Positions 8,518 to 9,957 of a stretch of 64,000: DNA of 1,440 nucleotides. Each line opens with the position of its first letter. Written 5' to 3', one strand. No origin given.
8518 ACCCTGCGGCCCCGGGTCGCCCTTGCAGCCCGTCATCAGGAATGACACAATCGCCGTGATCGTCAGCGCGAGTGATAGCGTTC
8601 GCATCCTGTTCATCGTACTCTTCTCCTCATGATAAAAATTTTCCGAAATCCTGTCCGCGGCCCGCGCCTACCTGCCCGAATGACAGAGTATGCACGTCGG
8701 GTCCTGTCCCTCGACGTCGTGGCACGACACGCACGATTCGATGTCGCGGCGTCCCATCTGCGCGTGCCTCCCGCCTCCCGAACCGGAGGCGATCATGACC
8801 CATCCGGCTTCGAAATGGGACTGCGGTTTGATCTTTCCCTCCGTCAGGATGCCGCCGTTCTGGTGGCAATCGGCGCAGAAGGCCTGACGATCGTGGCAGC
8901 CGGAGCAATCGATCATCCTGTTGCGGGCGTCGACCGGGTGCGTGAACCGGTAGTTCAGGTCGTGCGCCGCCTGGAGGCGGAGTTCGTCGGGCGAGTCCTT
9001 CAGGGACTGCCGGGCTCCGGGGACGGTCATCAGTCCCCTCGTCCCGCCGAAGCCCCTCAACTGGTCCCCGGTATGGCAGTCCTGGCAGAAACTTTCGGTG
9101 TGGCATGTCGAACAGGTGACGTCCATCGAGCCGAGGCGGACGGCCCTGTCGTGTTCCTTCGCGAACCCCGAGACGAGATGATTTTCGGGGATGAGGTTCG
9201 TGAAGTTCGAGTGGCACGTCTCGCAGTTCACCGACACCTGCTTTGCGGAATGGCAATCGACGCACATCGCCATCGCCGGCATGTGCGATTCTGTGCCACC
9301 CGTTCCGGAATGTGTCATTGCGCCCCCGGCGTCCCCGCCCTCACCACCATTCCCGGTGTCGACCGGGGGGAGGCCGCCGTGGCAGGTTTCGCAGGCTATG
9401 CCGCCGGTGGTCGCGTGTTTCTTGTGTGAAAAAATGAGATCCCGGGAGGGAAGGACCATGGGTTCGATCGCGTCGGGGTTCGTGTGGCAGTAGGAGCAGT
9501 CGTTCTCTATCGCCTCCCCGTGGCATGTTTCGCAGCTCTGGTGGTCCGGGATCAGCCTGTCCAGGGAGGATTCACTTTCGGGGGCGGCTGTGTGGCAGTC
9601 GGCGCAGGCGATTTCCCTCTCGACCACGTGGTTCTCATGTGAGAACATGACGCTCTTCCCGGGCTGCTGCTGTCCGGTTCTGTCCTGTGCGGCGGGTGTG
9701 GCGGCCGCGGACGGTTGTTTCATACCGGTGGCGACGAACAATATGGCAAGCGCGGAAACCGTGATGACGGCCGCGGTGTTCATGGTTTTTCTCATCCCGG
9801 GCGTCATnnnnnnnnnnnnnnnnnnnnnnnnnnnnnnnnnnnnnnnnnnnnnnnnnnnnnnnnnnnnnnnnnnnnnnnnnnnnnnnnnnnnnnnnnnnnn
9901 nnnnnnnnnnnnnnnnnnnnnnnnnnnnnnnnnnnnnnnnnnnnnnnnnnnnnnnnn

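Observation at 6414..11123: Porin-multiheme cytochrome operon resembling an extracellular electron transfer conduit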

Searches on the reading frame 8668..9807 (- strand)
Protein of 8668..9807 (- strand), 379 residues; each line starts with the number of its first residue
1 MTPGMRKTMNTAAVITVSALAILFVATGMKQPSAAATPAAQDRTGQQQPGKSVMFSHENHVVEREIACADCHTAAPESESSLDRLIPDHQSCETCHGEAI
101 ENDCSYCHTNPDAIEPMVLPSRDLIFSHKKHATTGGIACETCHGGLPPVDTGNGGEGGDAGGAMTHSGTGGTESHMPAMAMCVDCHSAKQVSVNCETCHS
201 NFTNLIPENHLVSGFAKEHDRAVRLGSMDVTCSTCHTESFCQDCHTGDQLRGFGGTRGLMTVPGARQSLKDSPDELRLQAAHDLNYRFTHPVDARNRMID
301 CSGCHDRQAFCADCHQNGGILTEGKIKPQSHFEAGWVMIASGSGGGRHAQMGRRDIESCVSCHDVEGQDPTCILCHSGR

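Call 5: search_protein_families(library=pfam, proteins=[window:8668-9807:-], max_evalue=0.1)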
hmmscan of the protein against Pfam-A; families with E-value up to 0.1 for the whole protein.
window:8668-9807:- (379 aa): 1 family
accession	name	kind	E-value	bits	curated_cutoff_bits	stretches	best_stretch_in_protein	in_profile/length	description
PF14522.11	Cytochrome_C7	-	9.6e-15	54.6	24.8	2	125-200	2-67/67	Cytochrome c7 and related cytochrome c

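Call 6: search_protein_families(library=ncbifam, proteins=[window:8668-9807:-], max_evalue=0.1)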
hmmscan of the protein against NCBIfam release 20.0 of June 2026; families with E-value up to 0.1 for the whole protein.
window:8668-9807:- (379 aa): 4 families
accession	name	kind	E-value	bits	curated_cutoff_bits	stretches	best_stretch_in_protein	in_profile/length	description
TIGR03508.1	decahem_SO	subfamily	0.0016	17.9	192.2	1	59-110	137-198/258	DmsE family decaheme c-type cytochrome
NF038038.1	cytoc_DsrJ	equivalog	0.0018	18.6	100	0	227-247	88-110/121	sulfate reduction electron transfer complex DsrMKJOP subunit DsrJ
NF041781.1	mnquin_red_QrcA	equivalog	0.015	14.9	180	1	52-199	30-173/174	menaquinone reductase multiheme cytochrome c subunit QrcA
NF041023.1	PP0621_fam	subfamily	0.053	13.8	45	1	19-82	10-59/71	PP0621 family protein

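Call 8: search_solved_structures(query=window:8668-9807:-, max_evalue=1)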
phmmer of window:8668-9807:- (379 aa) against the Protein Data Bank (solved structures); distinct sequences matched with E-value up to 1: 16.
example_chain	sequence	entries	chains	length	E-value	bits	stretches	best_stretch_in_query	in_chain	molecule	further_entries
6btm_A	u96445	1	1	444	2.5e-06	30.2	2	47-98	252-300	Alternative Complex III subunit A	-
8k9e_A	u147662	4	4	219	5e-06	29.2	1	52-146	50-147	Cytochrome c7-like domain-containing protein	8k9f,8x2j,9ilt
6lod_A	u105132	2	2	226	0.0002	23.9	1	49-146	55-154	MULTIHEME_CYTC domain-containing protein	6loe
6f0k_A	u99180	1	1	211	0.00024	23.7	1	50-150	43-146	Cytochrome c family protein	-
8k5o_C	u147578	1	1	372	0.0063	19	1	86-159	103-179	Photosynthetic reaction center cytochrome c subunit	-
7ua2_H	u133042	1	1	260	0.11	14.9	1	144-210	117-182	230AL-18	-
3h34_A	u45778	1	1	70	0.23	13.9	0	357-378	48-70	Cytochrome c7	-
9j2f_C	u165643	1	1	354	0.42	13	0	84-147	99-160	Photosynthetic reaction center cytochrome c subunit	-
1vrn_C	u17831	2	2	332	0.64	12.4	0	85-147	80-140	Photosynthetic reaction center cytochrome c subunit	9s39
1dxr_C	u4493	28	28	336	0.64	12.4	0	85-147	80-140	PHOTOSYNTHETIC REACTION CENTER CYTOCHROME C SUBUNIT | PHOTOSYNTHETIC REACTION CENTER | Photosynthetic reaction center cytochrome C subunit precursor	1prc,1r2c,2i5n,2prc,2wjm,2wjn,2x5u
6et5_C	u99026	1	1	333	0.64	12.4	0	85-147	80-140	Photosynthetic reaction center cytochrome c subunit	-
2jbl_C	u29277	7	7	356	0.71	12.2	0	85-147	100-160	PHOTOSYNTHETIC REACTION CENTER CYTOCHROME C SUBUNIT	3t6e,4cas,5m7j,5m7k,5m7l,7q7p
8bg2_A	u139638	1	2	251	0.84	12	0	151-199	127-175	pT1375 single-chain Fv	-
7c9r_C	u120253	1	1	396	0.87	12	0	86-148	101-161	Photosynthetic reaction center cytochrome c subunit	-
7o0u_C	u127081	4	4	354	0.89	11.9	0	90-147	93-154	MULTIHEME_CYTC domain-containing protein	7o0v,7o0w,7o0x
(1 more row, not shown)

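Call 11: find_encoding_contigs(protein=window:8668-9807:-, flank=10000, max_places=6)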
Protein window:8668-9807:- (379 aa): 3 contigs read that carry it; 3 places shown.
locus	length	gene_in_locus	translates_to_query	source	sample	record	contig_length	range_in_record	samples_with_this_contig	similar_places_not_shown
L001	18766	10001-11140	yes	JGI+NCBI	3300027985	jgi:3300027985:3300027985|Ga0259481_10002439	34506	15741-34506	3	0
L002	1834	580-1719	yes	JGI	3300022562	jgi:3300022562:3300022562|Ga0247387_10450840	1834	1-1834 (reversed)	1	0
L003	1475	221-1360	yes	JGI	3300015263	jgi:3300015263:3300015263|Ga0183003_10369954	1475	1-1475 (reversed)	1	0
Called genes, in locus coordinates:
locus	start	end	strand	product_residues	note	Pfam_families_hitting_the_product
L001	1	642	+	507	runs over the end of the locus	PF00512:HisKA, PF02518:HATPase_c, PF13581:HATPase_c_2 (weak)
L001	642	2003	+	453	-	PF00072:Response_reg, PF00158:Sigma54_activat, PF14532:Sigma54_activ_2, PF00004:AAA (weak), PF07724:AAA_2, PF07728:AAA_5, PF25601:AAA_lid_14, PF02954:HTH_8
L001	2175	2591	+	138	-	PF00072:Response_reg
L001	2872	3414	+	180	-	PF02085:Cytochrom_CIII (faint), PF14522:Cytochrome_C7 (faint), PF14537:Cytochrom_c3_2 (faint), PF22113:Mtrc-MtrF_II-IV_dom (weak), PF13435:Cytochrome_C554, PF09699:Paired_CXXCH_1 (weak)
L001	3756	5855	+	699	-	PF18962:Por_Secre_tail (faint), PF02085:Cytochrom_CIII (faint), PF09699:Paired_CXXCH_1 (faint), PF13435:Cytochrome_C554 (faint), PF14522:Cytochrome_C7 (faint), PF14537:Cytochrom_c3_2 (faint), PF22113:Mtrc-MtrF_II-IV_dom (weak), PF13860:FlgD_ig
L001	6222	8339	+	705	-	PF02335:Cytochrom_C552 (faint), PF09699:Paired_CXXCH_1 (faint), PF13435:Cytochrome_C554 (faint), PF14522:Cytochrome_C7 (faint), PF14537:Cytochrom_c3_2 (faint), PF22113:Mtrc-MtrF_II-IV_dom (faint), PF13860:FlgD_ig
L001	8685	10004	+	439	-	-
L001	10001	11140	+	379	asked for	PF14522:Cytochrome_C7 (weak)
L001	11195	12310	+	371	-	PF09699:Paired_CXXCH_1 (faint), PF14522:Cytochrome_C7 (faint), PF22113:Mtrc-MtrF_II-IV_dom (faint)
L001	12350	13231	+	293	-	PF14522:Cytochrome_C7 (faint), PF09698:GSu_C4xC__C2xCH (weak)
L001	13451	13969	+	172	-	PF01814:Hemerythrin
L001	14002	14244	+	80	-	PF13459:Fer4_15 (weak), PF13370:Fer4_13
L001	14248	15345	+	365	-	PF00871:Acetate_kinase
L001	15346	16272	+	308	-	PF01515:PTA_PTB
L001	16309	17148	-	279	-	PF13489:Methyltransf_23, PF08241:Methyltransf_11, PF08242:Methyltransf_12, PF13649:Methyltransf_25, PF13847:Methyltransf_31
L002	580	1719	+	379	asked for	PF14522:Cytochrome_C7 (weak)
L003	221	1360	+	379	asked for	PF14522:Cytochrome_C7 (weak)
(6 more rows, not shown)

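Call 38: find_homologous_proteins(query=window:8668-9807:-, max_evalue=0.001)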
Query window:8668-9807:- (379 aa): 450 proteins with E <= 0.001 among 5652 candidates; the best 120 are listed.
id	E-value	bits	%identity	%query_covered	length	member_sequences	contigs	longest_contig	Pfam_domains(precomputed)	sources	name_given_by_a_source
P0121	2.6e-261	884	100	100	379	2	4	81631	PF14522.12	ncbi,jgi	-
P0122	1.8e-211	720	80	100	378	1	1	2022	PF14537.12,PF02085.22,PF14522.12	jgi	-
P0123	8.4e-211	718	82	97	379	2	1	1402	PF14522.12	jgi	jgi:hypothetical protein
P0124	3.7e-200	683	78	100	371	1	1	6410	PF14522.12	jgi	-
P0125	4.2e-197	673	78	100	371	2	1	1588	PF14522.12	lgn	-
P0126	7.9e-197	672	79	100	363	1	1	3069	PF14522.12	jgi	jgi:hypothetical protein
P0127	3.4e-194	664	76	100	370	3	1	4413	PF02085.22,PF14522.12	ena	-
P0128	2.2e-157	542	64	100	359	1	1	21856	PF14522.12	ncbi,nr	ncbi:MAG TPA: cytochrome c3 family protein [Bacteroidota bacterium]|nr:cytochrome c3 family protein 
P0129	5.5e-155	534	63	100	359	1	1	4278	PF14522.12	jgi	jgi:hypothetical protein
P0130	4.5e-150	518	62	100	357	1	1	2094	PF14537.12,PF02085.22,PF14522.12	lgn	-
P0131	6.1e-150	518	63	100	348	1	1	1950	PF14522.12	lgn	-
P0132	1.9e-146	506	60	100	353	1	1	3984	PF14522.12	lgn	-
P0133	7.7e-140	485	57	100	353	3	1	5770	PF02085.22,PF14522.12,PF22113.2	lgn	-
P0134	2.5e-137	476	56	100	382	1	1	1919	PF02085.22,PF14522.12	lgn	-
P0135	3.4e-137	476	57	100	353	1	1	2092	PF14522.12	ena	-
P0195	7.2e-96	340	46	97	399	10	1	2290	PF14537.12,PF02085.22,PF14522.12,PF22113.2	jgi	jgi:c(7)-type cytochrome triheme protein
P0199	5.8e-95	337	45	96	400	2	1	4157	PF14537.12,PF02085.22,PF14522.12,PF22113.2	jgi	-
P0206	3.9e-93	331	44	98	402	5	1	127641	PF14537.12,PF02085.22,PF14522.12,PF22113.2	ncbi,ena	-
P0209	2.4e-92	328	45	96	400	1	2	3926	PF14537.12,PF02085.22,PF14522.12,PF22113.2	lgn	-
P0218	5.1e-91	324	42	98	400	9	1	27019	PF14537.12,PF14522.12,PF22113.2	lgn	-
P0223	1.3e-90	323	44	96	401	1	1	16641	PF14537.12,PF14522.12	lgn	-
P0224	1.4e-90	322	44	96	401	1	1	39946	PF14537.12,PF02085.22,PF14522.12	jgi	jgi:c(7)-type cytochrome triheme protein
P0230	4.0e-90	321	43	96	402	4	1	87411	PF14537.12,PF02085.22,PF14522.12,PF22113.2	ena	-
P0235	4.3e-89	318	43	96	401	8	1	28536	PF14537.12,PF05495.18,PF02085.22,PF14522.12,PF22113.2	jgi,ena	-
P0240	1.5e-88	316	44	96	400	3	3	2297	PF14537.12,PF05495.18,PF02085.22,PF14522.12,PF22113.2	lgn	-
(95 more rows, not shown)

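Call 39: list_cluster_members(proteins=[P0199, P0209, P0218, P0240, P0206, P0230, P0223, P0224, P0235, P0195])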
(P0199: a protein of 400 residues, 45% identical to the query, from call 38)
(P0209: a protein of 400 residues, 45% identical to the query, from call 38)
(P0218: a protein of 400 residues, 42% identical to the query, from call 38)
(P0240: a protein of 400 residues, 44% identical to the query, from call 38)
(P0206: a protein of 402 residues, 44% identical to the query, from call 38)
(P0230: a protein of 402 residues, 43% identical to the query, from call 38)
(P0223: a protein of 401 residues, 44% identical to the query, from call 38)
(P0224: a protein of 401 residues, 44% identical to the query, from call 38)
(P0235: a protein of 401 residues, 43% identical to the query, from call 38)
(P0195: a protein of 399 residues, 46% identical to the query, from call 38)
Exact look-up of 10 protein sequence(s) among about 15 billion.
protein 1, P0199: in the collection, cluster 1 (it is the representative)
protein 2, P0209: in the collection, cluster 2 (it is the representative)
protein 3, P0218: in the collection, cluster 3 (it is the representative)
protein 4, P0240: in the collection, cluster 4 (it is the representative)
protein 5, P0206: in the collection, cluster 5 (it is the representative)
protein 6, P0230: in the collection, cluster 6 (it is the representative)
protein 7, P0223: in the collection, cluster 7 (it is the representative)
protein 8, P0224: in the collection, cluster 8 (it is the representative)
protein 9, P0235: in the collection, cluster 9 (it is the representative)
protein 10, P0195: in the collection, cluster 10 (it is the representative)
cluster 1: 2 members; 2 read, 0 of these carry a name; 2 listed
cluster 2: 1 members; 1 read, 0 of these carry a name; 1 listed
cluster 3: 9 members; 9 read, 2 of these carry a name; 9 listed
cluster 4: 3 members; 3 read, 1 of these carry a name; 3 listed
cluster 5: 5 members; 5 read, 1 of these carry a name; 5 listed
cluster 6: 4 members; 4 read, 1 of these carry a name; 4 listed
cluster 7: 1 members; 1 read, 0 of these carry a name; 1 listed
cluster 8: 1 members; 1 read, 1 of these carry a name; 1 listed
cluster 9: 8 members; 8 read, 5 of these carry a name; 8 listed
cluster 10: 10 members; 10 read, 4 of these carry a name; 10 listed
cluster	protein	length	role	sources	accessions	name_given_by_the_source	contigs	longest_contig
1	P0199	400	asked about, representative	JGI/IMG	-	-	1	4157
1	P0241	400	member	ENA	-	-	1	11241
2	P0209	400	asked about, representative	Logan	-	-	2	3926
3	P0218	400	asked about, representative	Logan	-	-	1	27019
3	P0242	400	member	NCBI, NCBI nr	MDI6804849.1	MAG: cytochrome c3 family protein [Bacteroidota bacterium] | cytochrome c3 family protein [Bacteroidota bacterium]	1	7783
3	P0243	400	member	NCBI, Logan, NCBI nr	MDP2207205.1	MAG: cytochrome c3 family protein [Bacteroidota bacterium] | cytochrome c3 family protein [Bacteroidota bacterium]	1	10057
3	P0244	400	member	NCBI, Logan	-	-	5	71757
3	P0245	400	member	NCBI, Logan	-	-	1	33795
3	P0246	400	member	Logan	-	-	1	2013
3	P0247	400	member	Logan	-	-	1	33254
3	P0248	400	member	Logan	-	-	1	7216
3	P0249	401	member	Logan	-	-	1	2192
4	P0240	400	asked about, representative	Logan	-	-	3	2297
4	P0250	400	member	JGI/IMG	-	c(7)-type cytochrome triheme protein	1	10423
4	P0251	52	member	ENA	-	-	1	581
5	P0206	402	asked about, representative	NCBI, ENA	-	-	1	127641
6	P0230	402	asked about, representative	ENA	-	-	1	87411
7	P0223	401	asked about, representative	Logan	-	-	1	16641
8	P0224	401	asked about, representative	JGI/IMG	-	c(7)-type cytochrome triheme protein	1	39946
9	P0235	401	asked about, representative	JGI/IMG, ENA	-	-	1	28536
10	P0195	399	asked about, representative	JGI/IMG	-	c(7)-type cytochrome triheme protein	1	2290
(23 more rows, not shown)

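Call 56: predict_structure(alignment_id=A2)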
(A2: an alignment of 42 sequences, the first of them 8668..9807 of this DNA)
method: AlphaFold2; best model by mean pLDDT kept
length: 379 residues; sequences in the alignment: 42
mean_pLDDT: 61.0   pTM: 0.46
mean pLDDT of the five models: 61.0, 59.9, 58.9, 58.4, 55.8
residues with pLDDT >= 90: 50; 70-90: 95; 50-70: 62; < 50: 172
segments of 3 or more residues with pLDDT < 50: 30-49, 149-173, 210-216, 221-225, 227-270, 281-328, 359-379
pLDDT, mean of each block of 10 residues (from residue 1): 80 95 82 42 45 82 90 92 86 86 87 83 85 91 64 39 37 64 87 79 58 47 42 43 37 31 41 55 44 36 42 41 45 63 65 53 42 36
secondary structure, 60 per line:
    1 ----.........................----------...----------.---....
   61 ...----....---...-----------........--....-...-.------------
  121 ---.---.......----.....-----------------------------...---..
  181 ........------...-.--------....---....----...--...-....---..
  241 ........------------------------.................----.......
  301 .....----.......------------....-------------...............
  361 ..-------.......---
elements in order: H5-29 H57-63 H68-71 H89-96 H99-102 H128-134 H139-143 H179-188 H208-211 H215-218 E223-225 E228-230 H232-235 H239-248 H273-289 H294-305 H310-316 H329-332 H346-362 H370-376

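Call 58: fold_search(model_id=the predicted structure, library=pdb)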
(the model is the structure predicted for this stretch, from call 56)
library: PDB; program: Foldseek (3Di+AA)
matches with E <= 10: 2; with E <= 0.001: 0
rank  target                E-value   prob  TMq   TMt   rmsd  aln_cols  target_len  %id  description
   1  6btm_A                5.0e-02  0.72  0.18  0.29  14.7       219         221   20  Structure of Alternative Complex III from Flavobacterium johnsoniae (Wild Type) (released 2018-05-09)
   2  8k9e_A                1.5e-01  0.80  0.16  0.26  10.5       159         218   22  Cryo-EM structure of the photosynthetic alternative complex III from Chloroflexus aurantiacus at 3.3 angstrom (released 2024-03-06)

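Call 79: search_protein_families(library=ncbifam, alignment_id=A2, max_evalue=0.001)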
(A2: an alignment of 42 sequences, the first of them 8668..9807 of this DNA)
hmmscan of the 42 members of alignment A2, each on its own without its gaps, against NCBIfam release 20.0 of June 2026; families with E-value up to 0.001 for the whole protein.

A. member 1, window:8668-9807:- (379 aa): 0 families

B. families by the number of members that match (of 42 scanned): 12 families
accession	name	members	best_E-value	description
NF041781.1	mnquin_red_QrcA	40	2.2e-16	menaquinone reductase multiheme cytochrome c subunit QrcA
NF038038.1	cytoc_DsrJ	19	2.2e-09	sulfate reduction electron transfer complex DsrMKJOP subunit DsrJ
NF045713.1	CxxCH_16_HmcA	9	1.4e-10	sulfate respiration complex hexadecaheme cytochrome HmcA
TIGR04257.1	nanowire_3heme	8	1.8e-11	c(7)-type cytochrome triheme domain-containing protein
NF043011.1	CytC7_Geobact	5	6.4e-09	cytochrome c7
TIGR03508.1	decahem_SO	5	2.1e-05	DmsE family decaheme c-type cytochrome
NF041198.1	UshA_like_PCGU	4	2e-08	UshA-like (seleno)protein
NF041028.1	decahem_GSU2203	4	1.8e-06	GSU2203 family decaheme c-type cytochrome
TIGR03507.1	decahem_SO1788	4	8e-06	OmcA/MtrC family decaheme c-type cytochrome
TIGR04315.1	octaheme_Shew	1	1.6e-06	tetrathionate reductase family octaheme c-type cytochrome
NF045722.1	c3_cytochr_TmcA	1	3e-05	acidic tetraheme cytochrome c3 TmcA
NF008659.0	PRK11659.1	1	3.4e-05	cytochrome c nitrite reductase pentaheme subunit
